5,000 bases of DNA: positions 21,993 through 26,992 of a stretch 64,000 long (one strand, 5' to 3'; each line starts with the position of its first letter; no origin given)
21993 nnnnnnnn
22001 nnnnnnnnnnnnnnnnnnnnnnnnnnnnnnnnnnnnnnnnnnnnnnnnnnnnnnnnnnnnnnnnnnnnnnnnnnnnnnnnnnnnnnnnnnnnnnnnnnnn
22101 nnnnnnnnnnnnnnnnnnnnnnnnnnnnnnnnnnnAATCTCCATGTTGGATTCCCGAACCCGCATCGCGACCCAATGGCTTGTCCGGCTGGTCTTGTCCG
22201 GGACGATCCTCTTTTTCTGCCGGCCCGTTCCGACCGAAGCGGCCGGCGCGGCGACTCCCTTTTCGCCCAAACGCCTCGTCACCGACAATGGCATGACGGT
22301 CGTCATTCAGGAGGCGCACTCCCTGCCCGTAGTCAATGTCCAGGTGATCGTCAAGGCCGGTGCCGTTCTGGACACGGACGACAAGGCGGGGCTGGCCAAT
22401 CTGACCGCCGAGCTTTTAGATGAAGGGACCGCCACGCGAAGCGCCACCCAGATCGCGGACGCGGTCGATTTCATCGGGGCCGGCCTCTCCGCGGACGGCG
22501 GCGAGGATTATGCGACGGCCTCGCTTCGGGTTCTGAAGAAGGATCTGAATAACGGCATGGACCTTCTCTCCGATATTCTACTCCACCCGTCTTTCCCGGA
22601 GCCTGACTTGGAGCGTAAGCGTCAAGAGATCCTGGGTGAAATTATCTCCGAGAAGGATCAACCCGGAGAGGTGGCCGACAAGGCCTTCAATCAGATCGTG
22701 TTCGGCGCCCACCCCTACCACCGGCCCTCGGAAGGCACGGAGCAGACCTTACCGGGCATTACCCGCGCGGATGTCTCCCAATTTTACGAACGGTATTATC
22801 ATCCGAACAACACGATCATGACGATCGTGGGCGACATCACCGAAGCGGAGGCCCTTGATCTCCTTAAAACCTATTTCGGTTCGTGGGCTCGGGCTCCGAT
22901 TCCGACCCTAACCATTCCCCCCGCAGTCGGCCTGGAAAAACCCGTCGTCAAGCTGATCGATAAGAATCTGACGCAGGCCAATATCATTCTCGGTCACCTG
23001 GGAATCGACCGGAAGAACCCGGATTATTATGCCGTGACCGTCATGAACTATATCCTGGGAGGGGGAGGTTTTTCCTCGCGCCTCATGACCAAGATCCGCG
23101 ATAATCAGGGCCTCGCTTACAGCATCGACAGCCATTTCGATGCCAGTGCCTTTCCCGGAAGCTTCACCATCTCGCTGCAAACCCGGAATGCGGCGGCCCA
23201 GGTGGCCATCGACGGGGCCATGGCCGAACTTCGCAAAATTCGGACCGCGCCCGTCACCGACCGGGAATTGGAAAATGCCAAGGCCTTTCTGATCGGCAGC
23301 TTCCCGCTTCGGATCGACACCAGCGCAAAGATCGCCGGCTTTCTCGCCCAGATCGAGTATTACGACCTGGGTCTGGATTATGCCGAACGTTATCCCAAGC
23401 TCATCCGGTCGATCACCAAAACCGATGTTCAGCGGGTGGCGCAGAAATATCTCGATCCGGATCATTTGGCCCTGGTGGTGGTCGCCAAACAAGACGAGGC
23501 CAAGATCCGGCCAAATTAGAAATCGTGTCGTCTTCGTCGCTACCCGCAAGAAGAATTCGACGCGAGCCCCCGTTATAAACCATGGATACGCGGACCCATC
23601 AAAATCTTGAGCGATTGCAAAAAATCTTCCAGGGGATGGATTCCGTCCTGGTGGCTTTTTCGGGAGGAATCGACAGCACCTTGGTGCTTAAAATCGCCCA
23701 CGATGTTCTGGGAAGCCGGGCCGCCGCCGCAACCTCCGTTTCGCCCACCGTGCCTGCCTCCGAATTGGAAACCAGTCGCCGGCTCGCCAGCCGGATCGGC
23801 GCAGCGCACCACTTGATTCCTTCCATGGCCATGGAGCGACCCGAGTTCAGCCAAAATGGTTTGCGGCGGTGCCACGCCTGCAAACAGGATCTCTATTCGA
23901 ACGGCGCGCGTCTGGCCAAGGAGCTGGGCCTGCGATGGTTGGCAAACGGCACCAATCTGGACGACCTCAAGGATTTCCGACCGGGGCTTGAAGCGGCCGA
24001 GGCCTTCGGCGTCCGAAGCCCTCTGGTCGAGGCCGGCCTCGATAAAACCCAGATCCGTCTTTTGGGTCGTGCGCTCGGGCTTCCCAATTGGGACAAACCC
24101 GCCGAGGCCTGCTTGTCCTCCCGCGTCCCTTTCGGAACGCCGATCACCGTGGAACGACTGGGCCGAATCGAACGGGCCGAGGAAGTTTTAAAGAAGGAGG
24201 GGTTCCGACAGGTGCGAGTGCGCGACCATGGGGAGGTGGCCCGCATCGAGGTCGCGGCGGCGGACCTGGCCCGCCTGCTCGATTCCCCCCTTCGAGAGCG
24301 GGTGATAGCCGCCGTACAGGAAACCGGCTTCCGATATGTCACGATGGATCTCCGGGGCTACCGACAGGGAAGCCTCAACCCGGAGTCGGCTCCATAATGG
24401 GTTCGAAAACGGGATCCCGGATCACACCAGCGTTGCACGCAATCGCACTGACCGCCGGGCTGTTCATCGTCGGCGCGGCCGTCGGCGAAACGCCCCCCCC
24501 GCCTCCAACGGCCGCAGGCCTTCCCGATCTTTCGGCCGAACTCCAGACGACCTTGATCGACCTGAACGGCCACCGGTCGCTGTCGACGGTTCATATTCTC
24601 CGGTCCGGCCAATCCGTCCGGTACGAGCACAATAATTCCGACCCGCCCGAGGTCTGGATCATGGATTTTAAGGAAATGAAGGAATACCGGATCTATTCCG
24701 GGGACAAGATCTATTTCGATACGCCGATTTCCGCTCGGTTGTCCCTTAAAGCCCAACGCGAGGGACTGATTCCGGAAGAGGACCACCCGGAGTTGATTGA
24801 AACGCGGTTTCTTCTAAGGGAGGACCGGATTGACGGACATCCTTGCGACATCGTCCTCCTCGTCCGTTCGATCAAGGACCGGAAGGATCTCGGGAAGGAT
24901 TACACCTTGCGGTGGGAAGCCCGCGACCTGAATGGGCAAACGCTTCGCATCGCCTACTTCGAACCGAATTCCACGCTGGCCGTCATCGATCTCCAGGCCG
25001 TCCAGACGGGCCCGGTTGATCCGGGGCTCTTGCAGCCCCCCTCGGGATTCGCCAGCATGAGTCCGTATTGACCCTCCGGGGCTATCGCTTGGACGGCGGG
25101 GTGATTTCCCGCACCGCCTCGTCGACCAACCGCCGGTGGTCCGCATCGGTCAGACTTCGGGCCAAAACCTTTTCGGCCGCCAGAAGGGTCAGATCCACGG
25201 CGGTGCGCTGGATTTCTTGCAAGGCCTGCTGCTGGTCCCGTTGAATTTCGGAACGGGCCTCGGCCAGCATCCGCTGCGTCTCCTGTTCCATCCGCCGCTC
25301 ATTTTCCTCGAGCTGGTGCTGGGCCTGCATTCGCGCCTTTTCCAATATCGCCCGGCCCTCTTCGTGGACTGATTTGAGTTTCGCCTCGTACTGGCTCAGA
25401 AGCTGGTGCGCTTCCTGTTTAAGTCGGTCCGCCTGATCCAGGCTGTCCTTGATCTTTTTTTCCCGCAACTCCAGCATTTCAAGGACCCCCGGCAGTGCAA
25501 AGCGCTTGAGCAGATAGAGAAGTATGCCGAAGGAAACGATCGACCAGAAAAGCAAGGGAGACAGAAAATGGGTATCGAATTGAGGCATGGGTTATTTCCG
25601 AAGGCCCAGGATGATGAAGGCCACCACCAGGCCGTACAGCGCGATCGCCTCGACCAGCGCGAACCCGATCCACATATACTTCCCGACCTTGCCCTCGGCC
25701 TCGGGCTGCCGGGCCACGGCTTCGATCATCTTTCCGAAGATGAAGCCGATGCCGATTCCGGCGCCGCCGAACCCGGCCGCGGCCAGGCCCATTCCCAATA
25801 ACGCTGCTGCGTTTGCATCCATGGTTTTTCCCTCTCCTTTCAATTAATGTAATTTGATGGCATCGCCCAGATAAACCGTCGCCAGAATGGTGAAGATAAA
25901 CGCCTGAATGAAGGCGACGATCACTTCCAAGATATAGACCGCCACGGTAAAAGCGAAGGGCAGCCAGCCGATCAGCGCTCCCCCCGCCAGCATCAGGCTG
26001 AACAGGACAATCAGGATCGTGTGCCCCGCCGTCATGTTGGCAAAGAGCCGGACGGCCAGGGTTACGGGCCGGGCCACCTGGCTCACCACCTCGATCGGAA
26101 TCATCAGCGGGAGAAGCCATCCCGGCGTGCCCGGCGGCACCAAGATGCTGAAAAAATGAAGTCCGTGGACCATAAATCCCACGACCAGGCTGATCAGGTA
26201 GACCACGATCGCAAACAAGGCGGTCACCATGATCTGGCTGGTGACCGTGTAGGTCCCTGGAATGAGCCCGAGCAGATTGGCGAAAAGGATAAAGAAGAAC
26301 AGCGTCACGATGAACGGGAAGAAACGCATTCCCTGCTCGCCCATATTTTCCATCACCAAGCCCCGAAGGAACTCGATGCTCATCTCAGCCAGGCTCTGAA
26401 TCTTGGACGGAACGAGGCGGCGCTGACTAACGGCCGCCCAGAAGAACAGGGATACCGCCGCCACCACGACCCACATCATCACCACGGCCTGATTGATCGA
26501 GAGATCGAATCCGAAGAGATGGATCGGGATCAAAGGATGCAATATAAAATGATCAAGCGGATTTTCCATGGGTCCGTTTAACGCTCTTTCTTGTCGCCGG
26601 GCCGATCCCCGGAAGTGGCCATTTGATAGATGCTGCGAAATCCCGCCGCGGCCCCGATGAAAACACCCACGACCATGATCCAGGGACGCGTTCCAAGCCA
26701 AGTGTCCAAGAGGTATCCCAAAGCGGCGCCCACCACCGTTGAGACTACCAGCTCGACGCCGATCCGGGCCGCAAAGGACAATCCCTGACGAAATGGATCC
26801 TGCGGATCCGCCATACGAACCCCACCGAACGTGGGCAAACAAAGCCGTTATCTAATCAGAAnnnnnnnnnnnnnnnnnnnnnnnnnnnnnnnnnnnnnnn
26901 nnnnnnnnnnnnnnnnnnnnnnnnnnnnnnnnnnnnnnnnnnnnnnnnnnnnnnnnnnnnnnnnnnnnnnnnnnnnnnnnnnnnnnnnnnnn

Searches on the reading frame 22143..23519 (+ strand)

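Call 60: search_protein_families(library=pfam, proteins=[window:22143-23519:+], max_evalue=0.00001)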
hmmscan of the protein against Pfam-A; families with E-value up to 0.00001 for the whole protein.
window:22143-23519:+ (458 aa): 2 families
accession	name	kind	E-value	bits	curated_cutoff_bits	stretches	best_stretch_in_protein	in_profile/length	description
PF05193.26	Peptidase_M16_C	-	5.6e-42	144.1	23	1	206-381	2-179/181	Peptidase M16 inactive domain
PF00675.25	Peptidase_M16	-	2.6e-17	63.5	22.3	1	53-199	2-148/149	Insulinase (Peptidase family M16)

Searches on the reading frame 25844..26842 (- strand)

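Call 60: search_protein_families(library=pfam, proteins=[window:25844-26842:-], max_evalue=0.00001)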
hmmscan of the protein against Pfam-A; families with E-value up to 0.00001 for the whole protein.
window:25844-26842:- (332 aa): 1 family
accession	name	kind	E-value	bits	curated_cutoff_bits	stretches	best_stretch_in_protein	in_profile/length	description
PF00119.25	ATP-synt_A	-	6.8e-63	212.9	33.9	1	120-325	1-216/217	ATP synthase A chain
